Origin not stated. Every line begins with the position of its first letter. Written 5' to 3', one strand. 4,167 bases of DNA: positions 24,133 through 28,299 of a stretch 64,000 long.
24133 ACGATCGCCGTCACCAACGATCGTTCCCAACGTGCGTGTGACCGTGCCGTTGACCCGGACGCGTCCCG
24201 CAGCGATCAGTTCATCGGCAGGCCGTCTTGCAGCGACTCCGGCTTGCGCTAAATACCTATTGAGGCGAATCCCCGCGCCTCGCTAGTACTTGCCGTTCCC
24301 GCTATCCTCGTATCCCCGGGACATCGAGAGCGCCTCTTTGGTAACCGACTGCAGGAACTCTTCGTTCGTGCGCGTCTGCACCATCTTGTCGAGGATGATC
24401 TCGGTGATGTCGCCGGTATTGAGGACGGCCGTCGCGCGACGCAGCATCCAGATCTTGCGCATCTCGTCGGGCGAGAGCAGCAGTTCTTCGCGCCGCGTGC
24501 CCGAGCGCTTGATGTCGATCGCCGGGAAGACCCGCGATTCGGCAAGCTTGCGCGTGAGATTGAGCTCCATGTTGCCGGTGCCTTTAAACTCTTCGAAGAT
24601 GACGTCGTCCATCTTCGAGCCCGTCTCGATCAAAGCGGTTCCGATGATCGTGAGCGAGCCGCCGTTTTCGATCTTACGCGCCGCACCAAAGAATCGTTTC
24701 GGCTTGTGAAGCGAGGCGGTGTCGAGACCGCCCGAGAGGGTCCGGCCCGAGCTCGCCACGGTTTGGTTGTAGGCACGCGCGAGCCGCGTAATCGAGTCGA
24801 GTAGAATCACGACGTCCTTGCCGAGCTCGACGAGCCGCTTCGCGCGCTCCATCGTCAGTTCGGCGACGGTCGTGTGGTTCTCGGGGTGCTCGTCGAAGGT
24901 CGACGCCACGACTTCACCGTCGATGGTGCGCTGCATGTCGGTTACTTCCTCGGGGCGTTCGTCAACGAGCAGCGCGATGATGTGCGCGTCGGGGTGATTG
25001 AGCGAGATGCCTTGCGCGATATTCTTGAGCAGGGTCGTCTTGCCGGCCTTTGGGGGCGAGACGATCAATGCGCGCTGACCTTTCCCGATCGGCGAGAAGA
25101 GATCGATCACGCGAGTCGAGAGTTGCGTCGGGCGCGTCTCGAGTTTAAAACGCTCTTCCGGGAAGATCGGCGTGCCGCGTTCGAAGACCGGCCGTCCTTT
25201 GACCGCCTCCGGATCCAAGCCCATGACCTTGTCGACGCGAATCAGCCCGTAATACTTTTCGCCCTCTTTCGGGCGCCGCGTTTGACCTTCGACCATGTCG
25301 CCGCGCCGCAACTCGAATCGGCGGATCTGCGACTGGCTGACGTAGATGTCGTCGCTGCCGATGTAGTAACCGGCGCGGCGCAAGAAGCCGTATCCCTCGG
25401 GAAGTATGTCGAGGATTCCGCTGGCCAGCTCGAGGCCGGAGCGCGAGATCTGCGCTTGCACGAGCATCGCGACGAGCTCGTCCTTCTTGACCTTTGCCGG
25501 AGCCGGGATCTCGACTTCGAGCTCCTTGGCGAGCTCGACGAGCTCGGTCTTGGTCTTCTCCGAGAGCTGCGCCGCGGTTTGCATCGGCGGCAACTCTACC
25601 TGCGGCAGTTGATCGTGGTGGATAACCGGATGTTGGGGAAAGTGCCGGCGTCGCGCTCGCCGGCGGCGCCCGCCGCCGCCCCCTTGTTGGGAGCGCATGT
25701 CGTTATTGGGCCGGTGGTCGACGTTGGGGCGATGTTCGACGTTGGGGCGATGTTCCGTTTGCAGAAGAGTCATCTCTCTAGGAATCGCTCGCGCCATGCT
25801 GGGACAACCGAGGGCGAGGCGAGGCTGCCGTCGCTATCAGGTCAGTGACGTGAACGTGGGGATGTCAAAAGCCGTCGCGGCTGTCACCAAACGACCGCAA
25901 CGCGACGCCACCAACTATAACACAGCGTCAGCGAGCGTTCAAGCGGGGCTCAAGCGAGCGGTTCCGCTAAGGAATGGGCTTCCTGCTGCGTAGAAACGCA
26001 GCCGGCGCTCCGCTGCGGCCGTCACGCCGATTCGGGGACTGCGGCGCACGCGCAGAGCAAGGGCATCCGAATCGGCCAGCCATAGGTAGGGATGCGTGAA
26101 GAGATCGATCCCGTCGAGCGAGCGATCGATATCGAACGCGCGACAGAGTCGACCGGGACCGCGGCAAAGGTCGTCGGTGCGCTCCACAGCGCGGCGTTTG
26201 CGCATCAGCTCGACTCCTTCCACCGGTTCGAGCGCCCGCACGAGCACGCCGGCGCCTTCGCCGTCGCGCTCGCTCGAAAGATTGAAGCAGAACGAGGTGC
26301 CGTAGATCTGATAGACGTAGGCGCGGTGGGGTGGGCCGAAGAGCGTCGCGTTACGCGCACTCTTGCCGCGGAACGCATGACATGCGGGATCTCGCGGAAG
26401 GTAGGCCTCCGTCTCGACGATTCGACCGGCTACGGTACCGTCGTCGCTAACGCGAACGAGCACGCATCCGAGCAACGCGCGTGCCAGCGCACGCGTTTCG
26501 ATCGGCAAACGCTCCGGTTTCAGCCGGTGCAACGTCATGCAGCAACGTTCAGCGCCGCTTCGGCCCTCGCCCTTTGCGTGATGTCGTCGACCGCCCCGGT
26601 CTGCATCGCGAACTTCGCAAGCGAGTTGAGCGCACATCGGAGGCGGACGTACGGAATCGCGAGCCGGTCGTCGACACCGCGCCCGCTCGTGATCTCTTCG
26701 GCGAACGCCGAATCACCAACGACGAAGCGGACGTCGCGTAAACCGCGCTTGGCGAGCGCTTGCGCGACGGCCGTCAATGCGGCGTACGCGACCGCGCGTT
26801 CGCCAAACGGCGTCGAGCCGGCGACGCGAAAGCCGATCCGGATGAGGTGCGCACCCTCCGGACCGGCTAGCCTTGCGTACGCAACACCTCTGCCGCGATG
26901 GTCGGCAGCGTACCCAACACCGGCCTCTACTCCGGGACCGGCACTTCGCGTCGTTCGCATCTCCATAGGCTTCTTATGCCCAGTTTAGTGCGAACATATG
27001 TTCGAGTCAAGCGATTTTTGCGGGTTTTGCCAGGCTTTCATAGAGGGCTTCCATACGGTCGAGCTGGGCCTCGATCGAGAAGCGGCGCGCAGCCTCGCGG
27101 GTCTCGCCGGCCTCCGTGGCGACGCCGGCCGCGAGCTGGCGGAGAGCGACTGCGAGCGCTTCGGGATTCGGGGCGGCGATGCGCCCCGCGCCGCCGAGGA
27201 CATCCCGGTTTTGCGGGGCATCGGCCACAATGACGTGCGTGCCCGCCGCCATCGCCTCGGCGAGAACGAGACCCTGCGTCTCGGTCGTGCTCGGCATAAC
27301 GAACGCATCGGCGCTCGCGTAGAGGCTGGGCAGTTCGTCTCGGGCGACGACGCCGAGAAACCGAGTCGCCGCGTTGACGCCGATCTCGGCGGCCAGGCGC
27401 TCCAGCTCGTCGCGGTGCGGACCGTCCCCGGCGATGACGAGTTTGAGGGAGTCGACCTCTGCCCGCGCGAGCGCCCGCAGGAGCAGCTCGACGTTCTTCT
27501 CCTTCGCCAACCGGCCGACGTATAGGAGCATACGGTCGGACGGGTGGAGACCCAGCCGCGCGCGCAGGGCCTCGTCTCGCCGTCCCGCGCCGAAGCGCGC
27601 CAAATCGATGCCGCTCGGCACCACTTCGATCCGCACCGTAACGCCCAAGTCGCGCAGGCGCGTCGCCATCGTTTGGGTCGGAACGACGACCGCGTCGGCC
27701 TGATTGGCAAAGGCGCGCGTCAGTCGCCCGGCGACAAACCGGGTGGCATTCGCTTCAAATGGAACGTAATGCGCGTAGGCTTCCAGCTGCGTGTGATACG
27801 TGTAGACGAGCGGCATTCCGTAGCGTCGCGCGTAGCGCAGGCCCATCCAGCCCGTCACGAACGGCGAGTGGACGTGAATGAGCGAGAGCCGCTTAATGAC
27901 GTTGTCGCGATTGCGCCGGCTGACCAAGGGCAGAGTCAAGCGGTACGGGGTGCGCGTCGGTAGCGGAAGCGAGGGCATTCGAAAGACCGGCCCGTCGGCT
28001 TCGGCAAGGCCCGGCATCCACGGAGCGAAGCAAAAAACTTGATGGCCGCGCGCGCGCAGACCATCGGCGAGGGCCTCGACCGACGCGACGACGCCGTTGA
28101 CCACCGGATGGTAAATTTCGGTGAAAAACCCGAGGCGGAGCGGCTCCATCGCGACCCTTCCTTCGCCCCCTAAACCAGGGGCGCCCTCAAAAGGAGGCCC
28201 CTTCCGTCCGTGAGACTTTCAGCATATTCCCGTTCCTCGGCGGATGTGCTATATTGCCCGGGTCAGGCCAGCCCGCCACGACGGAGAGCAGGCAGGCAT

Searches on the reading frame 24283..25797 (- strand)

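Call 26: search_protein_families(library=pfam, proteins=[window:24283-25797:-], max_evalue=0.00001)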
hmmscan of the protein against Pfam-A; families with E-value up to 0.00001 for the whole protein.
window:24283-25797:- (504 aa): 3 families
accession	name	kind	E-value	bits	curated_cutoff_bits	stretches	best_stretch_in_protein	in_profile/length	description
PF07497.18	Rho_RNA_bind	-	2.5e-31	107.7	27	1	126-197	2-73/73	Rho termination factor, RNA-binding domain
PF00006.31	ATP-synt_ab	-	2.4e-27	96.4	29.5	1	228-432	2-211/213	ATP synthase alpha/beta family, nucleotide-binding domain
PF07498.18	Rho_N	-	3.6e-06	27.3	24.9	1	77-120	1-42/43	Rho termination factor, N-terminal domain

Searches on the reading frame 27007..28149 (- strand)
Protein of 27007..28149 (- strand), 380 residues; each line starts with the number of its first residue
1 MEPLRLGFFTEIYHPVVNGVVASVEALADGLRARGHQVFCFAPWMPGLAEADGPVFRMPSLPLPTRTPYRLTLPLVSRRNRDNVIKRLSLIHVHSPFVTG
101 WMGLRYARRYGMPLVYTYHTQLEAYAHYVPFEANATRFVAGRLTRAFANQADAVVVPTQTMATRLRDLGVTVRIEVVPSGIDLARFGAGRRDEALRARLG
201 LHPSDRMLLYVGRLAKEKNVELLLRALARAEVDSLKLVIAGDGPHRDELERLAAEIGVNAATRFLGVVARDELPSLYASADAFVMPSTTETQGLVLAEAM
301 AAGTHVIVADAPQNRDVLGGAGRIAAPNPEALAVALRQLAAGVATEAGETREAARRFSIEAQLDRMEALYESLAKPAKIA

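Call 26: search_protein_families(library=pfam, proteins=[window:27007-28149:-], max_evalue=0.00001)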
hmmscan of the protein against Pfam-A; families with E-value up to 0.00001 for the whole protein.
window:27007-28149:- (380 aa): 5 families
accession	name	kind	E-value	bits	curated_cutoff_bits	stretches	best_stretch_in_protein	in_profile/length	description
PF00534.26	Glycos_transf_1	-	8.5e-36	123.5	26.4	1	193-340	3-156/172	Glycosyl transferases group 1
PF13439.12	Glyco_transf_4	-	5.1e-34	118.2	28.5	1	17-185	1-170/170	Glycosyltransferase Family 4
PF13692.12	Glyco_trans_1_4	-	1.4e-31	110.1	27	1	207-340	3-140/142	Glycosyl transferases group 1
PF13579.12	Glyco_trans_4_4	-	1e-20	75.1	29.7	1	18-180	1-158/158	Glycosyl transferase 4-like domain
PF20706.3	GT4-conflict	-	1.3e-10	41.3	26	1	25-310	19-312/385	Family 4 Glycosyltransferase in conflict systems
